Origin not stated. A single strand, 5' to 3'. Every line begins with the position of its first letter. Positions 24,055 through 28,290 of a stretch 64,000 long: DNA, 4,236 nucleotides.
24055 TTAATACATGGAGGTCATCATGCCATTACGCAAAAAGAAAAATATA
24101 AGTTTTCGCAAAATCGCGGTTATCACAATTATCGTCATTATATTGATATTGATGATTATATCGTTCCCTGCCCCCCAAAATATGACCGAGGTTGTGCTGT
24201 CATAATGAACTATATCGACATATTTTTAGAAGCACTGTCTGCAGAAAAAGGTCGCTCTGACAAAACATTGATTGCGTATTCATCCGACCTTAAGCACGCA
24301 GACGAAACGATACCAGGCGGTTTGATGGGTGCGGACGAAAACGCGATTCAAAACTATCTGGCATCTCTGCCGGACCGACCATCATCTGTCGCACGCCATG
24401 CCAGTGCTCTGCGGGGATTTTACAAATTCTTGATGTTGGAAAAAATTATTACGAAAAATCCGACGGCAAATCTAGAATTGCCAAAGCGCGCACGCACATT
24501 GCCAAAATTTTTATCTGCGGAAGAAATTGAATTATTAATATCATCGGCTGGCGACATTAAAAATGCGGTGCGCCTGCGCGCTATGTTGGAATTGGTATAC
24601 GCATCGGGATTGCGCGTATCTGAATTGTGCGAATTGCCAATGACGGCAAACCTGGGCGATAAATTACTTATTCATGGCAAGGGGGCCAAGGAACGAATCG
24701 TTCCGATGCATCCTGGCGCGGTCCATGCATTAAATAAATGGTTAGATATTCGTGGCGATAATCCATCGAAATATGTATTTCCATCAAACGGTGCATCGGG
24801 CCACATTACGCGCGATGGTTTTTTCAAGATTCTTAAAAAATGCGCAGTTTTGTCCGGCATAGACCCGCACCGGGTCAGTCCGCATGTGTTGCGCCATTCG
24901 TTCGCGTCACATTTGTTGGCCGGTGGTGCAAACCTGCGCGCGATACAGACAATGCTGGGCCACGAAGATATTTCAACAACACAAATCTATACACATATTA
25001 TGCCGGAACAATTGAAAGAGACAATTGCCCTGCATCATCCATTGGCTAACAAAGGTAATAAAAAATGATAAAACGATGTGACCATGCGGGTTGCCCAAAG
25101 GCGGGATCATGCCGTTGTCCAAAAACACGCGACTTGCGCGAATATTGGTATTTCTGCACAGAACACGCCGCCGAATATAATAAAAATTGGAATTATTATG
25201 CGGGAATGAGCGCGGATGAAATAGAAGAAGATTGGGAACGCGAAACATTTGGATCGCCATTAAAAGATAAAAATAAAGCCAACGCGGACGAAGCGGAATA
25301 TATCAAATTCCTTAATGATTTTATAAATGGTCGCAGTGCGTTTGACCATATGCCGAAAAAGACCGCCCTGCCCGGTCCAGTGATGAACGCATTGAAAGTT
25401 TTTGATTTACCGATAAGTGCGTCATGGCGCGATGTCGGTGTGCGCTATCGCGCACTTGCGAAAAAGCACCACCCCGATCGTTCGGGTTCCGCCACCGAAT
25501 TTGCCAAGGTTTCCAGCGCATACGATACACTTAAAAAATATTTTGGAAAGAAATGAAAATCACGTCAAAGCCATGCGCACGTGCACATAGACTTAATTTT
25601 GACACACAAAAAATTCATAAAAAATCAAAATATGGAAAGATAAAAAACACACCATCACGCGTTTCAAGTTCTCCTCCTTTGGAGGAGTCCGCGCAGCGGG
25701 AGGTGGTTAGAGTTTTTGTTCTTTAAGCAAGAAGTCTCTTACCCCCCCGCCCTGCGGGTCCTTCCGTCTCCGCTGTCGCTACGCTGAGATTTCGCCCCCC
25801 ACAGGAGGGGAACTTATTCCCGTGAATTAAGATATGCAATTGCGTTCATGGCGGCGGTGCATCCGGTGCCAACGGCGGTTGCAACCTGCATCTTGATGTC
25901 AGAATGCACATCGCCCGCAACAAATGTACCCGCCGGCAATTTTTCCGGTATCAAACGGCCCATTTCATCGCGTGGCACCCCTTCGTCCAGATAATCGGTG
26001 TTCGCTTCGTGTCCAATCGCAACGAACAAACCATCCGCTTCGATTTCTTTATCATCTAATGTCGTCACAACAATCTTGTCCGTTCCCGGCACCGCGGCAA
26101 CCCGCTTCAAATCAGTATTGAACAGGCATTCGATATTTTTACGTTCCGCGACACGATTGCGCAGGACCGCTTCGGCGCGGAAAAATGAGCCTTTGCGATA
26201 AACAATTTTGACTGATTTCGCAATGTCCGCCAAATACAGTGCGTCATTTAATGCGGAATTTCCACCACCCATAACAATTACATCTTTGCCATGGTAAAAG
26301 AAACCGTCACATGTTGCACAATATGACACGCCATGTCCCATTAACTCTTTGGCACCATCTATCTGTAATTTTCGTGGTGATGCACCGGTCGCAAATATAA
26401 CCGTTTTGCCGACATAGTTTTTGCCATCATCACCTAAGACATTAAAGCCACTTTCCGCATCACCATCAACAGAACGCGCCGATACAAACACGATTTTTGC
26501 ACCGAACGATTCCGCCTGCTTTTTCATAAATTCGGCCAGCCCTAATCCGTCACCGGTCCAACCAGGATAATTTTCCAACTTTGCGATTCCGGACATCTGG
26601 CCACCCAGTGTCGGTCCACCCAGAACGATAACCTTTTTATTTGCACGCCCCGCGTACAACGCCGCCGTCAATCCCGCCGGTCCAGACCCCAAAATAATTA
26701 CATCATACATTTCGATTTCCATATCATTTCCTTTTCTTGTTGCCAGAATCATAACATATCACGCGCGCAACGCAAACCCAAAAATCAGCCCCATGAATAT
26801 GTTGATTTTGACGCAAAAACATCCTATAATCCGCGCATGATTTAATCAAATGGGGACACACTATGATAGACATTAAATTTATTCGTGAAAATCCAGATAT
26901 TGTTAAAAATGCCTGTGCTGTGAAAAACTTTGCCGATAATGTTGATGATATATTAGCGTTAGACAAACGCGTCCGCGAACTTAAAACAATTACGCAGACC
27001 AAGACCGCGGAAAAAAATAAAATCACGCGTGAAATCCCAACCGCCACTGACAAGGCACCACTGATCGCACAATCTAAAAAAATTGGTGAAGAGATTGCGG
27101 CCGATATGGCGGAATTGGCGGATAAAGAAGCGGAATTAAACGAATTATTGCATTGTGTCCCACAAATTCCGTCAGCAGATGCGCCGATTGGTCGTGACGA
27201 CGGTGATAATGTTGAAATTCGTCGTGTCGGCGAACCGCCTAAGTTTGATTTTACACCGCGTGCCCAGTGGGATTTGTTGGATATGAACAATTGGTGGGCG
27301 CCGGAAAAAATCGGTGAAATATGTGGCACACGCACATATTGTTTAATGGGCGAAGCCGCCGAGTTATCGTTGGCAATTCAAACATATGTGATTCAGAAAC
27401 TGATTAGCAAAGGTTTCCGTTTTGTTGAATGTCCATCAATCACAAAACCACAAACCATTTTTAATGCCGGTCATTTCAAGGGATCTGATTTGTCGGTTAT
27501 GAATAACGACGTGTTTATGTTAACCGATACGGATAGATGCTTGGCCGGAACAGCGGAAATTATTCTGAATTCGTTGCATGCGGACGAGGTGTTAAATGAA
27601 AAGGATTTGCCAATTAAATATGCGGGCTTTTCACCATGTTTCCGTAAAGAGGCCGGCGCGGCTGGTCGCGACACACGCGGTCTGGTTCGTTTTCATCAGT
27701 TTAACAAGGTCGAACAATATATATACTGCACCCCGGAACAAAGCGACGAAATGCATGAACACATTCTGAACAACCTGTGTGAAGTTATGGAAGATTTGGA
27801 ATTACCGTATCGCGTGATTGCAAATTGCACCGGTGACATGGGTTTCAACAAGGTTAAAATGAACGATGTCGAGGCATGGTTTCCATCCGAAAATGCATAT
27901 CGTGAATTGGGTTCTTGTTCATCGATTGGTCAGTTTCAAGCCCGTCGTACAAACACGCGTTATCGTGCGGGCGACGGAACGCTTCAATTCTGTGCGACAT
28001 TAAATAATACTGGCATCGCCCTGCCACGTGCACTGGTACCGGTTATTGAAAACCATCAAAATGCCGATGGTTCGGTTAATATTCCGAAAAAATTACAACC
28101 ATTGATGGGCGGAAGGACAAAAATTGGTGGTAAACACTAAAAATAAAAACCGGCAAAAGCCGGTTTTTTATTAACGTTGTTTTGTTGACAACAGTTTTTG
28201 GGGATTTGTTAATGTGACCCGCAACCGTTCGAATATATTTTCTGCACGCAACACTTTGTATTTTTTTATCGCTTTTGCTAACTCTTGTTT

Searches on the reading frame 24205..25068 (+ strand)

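Call 83: search_protein_families(library=pfam, proteins=[window:24205-25068:+], max_evalue=0.001)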
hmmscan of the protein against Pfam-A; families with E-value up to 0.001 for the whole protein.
window:24205-25068:+ (287 aa): 2 families
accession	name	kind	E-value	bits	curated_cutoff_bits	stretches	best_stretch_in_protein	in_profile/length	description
PF00589.27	Phage_integrase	-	2.1e-41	142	27.1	1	101-266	1-169/172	Phage integrase family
PF02899.23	Phage_int_SAM_1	-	3.8e-13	49.9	22.3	1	4-80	1-83/83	Phage integrase, N-terminal SAM-like domain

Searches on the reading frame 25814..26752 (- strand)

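Call 83: search_protein_families(library=pfam, proteins=[window:25814-26752:-], max_evalue=0.001)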
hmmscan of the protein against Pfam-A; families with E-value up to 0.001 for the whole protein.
window:25814-26752:- (312 aa): 10 families
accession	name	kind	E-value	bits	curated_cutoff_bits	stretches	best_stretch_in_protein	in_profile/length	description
PF07992.20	Pyr_redox_2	-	1.5e-38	133.3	26.1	1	16-297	1-291/291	Pyridine nucleotide-disulphide oxidoreductase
PF13738.12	Pyr_redox_3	-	9.7e-18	64.9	30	1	75-266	86-286/305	Pyridine nucleotide-disulphide oxidoreductase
PF00070.33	Pyr_redox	-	1.3e-08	35.7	22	1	158-222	2-70/82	Pyridine nucleotide-disulphide oxidoreductase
PF01946.23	Thi4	-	1.6e-07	31.3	26.2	1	12-45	14-55/235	Thi4 family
PF12831.13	FAD_oxidored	-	3e-07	30.5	27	1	17-55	1-40/416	FAD dependent oxidoreductase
PF00890.30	FAD_binding_2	-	2.7e-06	27.3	20.4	1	17-44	1-28/414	FAD binding domain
PF03486.20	HI0933_like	-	2.8e-06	27.4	50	0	17-44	2-29/244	HI0933-like protein Rossmann domain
PF01266.30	DAO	-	2.7e-05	24.3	27.9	0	17-50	1-35/353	FAD dependent oxidoreductase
PF13450.12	NAD_binding_8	-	0.00053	20.7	21.9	1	20-57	1-39/68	NAD(P)-binding Rossmann-like domain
PF13434.12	Lys_Orn_oxgnase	-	0.00075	19.2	21.3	0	82-210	113-246/339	L-lysine 6-monooxygenase/L-ornithine 5-monooxygenase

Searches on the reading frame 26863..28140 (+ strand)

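Call 76: search_protein_families(library=pfam, proteins=[window:26863-28140:+], max_evalue=0.00001)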
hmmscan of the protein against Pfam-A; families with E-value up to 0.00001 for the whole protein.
window:26863-28140:+ (425 aa): 2 families
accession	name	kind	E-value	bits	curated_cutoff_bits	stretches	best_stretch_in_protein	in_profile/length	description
PF00587.30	tRNA-synt_2b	-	1.4e-34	120.1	29.3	1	224-398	10-179/179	tRNA synthetase class II core domain (G, H, P, S and T)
PF02403.27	Seryl_tRNA_N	-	4.4e-21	75.6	28.2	1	1-103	1-108/108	Seryl-tRNA synthetase N-terminal domain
